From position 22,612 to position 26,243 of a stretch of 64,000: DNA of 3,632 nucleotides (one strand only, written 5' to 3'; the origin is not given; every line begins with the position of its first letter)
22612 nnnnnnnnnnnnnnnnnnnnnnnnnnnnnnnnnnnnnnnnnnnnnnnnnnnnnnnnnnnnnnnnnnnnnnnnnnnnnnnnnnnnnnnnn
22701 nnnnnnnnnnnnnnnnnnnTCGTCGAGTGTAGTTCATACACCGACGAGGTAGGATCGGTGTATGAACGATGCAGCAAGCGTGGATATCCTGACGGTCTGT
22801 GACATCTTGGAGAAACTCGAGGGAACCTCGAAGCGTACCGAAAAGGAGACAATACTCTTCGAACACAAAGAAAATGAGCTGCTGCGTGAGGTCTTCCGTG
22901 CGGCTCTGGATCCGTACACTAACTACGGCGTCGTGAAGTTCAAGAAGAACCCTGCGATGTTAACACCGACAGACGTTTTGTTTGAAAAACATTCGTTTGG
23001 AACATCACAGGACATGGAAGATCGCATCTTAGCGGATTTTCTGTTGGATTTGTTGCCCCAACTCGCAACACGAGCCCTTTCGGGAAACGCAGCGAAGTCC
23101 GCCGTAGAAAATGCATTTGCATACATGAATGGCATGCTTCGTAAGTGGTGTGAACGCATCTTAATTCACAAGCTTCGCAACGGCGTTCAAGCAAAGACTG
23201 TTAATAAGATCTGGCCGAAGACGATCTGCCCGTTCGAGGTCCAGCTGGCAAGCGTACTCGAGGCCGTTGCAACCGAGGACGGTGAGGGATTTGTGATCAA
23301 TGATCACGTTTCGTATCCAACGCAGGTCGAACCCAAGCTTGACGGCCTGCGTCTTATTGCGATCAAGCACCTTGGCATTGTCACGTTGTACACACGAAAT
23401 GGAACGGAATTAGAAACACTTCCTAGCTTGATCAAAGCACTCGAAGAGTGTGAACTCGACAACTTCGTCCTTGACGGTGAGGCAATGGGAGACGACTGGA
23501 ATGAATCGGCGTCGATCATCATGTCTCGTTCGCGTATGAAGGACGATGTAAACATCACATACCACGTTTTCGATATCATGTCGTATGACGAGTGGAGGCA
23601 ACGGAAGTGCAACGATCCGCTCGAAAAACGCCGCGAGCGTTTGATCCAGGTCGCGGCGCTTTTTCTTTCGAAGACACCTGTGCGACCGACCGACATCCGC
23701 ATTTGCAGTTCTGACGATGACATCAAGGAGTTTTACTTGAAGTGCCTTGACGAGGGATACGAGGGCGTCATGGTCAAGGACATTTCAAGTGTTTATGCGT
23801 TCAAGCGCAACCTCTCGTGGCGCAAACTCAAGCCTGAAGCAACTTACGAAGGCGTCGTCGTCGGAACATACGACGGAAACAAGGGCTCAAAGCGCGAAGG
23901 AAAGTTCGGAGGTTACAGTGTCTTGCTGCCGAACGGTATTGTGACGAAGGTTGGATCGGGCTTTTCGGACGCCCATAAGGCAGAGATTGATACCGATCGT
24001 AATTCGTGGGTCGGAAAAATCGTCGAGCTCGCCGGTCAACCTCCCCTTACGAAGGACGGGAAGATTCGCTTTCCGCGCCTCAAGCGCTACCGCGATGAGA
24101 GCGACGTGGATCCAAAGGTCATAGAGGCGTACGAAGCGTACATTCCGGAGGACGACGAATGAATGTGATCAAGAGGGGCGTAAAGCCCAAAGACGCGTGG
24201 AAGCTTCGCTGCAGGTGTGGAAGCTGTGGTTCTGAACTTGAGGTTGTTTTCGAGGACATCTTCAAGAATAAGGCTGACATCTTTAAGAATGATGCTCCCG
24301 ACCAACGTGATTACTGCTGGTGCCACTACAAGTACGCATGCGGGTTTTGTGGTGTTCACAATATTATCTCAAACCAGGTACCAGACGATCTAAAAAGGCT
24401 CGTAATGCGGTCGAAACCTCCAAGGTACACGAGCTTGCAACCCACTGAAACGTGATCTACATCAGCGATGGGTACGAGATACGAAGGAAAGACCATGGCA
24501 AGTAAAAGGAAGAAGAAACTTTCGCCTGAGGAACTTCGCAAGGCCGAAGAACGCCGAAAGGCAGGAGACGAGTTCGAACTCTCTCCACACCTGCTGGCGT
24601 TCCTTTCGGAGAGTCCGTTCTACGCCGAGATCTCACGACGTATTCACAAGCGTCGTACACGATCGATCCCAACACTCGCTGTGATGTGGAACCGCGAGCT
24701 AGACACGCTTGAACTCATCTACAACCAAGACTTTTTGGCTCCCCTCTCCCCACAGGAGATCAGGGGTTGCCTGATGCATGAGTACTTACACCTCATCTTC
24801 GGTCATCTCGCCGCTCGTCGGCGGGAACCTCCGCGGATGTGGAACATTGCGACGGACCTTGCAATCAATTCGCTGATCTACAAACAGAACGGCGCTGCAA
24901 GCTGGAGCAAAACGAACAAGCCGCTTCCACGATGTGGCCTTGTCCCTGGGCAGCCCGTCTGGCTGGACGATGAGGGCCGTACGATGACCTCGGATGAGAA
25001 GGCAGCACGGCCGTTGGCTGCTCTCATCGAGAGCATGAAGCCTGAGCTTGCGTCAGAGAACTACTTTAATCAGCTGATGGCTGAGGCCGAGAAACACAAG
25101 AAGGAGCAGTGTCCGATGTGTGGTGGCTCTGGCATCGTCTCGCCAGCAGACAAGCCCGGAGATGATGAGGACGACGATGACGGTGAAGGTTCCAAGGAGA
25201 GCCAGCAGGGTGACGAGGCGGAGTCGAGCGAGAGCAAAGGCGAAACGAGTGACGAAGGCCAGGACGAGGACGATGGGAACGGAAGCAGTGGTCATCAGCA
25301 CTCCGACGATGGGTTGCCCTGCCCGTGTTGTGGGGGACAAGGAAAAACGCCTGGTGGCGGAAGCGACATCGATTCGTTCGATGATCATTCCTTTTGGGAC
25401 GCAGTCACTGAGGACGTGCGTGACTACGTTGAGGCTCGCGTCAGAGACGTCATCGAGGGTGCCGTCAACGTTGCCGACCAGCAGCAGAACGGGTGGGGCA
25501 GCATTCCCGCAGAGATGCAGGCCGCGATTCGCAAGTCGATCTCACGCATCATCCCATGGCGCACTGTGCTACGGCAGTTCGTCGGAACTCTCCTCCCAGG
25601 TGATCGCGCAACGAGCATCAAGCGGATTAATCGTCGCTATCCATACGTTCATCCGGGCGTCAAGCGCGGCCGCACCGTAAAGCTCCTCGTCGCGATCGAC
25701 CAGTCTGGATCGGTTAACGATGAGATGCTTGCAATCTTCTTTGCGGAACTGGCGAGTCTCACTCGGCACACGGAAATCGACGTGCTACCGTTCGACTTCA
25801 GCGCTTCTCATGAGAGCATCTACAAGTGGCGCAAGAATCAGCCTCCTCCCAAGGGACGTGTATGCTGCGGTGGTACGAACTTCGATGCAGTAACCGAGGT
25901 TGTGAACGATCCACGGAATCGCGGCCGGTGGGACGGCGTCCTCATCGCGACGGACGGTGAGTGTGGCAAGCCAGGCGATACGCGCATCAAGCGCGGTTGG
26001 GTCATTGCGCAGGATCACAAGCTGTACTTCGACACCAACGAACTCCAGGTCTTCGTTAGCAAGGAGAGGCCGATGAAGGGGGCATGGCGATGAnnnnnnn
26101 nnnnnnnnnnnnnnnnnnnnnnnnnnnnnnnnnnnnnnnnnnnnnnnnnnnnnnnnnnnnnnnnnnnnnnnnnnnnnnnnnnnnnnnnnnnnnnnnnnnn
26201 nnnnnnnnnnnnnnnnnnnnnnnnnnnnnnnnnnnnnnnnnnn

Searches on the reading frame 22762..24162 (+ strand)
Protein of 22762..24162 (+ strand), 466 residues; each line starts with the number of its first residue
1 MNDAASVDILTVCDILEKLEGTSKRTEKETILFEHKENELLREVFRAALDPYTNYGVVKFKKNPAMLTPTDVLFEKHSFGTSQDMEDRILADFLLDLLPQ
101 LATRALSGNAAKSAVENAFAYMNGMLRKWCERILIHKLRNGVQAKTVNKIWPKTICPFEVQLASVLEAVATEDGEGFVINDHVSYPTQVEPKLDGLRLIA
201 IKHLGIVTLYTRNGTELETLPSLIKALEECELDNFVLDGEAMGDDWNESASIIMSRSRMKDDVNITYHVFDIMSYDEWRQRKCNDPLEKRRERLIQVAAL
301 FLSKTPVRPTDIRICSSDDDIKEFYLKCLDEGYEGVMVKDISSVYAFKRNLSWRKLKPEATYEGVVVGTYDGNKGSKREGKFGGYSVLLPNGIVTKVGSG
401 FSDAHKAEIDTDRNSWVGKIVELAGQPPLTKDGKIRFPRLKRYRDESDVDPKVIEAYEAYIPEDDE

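Call 11: search_protein_families(library=pfam, proteins=[window:22762-24162:+], max_evalue=0.01)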
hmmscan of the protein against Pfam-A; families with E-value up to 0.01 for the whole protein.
window:22762-24162:+ (466 aa): 3 families
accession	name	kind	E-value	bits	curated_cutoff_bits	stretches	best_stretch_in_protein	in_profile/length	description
PF01068.26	DNA_ligase_A_M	-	2.4e-21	76.8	26.2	1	187-357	22-204/204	ATP dependent DNA ligase domain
PF14743.12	DNA_ligase_OB_2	-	1.2e-06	28.9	28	1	377-444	5-66/66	DNA ligase OB-like domain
PF04675.19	DNA_ligase_A_N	-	0.00081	20.1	24.6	0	95-151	115-173/174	DNA ligase N terminus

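Call 12: search_protein_families(library=phrogs, proteins=[window:22762-24162:+], max_evalue=0.001)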
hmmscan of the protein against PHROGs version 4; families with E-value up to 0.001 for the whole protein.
window:22762-24162:+ (466 aa): 3 families
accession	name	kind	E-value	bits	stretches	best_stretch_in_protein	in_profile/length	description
phrog_114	-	DNA, RNA and nucleotide metabolism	6e-101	339.9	1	9-458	88-512/634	ATP-dependent DNA ligase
phrog_30362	-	DNA, RNA and nucleotide metabolism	3.6e-12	47.5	1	329-448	12-138/144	DNA ligase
phrog_12420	-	DNA, RNA and nucleotide metabolism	0.00059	20.9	0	8-62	3-57/133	ATP-dependent DNA ligase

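Call 24: find_related_loci(query=window:22762-24162:+, collection=viral_contigs, flank=10000)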
Query window:22762-24162:+ (466 aa) in viral_contigs; peptide patterns used: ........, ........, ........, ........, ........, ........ (x = any residue, [..] = any of these).
4 stretches matched a pattern; 1 encode a relative of the query (tblastn E <= 1e-3); 1 distinct loci.
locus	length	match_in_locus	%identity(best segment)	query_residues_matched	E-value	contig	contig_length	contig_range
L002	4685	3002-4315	49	11-453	2e-128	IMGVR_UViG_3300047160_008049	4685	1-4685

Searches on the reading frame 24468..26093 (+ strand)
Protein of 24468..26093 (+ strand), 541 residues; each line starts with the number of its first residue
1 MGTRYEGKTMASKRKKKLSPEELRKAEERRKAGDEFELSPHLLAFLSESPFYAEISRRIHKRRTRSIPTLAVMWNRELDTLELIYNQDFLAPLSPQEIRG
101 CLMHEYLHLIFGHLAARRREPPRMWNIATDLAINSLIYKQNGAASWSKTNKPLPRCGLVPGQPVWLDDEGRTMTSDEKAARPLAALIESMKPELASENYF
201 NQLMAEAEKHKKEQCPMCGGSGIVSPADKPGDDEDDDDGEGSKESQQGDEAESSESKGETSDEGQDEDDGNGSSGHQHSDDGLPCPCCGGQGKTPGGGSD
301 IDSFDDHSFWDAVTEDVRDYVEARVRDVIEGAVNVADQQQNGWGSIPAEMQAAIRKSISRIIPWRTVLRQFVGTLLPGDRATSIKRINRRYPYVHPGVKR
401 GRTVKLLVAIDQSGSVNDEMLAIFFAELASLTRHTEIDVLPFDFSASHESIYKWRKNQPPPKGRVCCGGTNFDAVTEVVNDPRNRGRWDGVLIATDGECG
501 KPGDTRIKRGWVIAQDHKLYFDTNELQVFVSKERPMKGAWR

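Call 11: search_protein_families(library=pfam, proteins=[window:24468-26093:+], max_evalue=0.01)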
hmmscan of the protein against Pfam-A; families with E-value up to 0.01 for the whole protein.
window:24468-26093:+ (541 aa): 2 families
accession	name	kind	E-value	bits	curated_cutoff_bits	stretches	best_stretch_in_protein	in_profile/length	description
PF13203.12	DUF2201_N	-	3.8e-16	60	23.2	1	47-391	15-255/271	Putative metallopeptidase domain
PF09967.15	DUF2201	-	6.9e-06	26.6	26.4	1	407-481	2-77/123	VWA-like domain (DUF2201)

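Call 12: search_protein_families(library=phrogs, proteins=[window:24468-26093:+], max_evalue=0.001)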
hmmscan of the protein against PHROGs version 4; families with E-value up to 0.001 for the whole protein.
window:24468-26093:+ (541 aa): 1 family
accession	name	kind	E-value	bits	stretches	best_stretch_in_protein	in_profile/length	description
phrog_1314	-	DNA, RNA and nucleotide metabolism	4.1e-47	162.1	1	46-516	25-377/394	HNH endonuclease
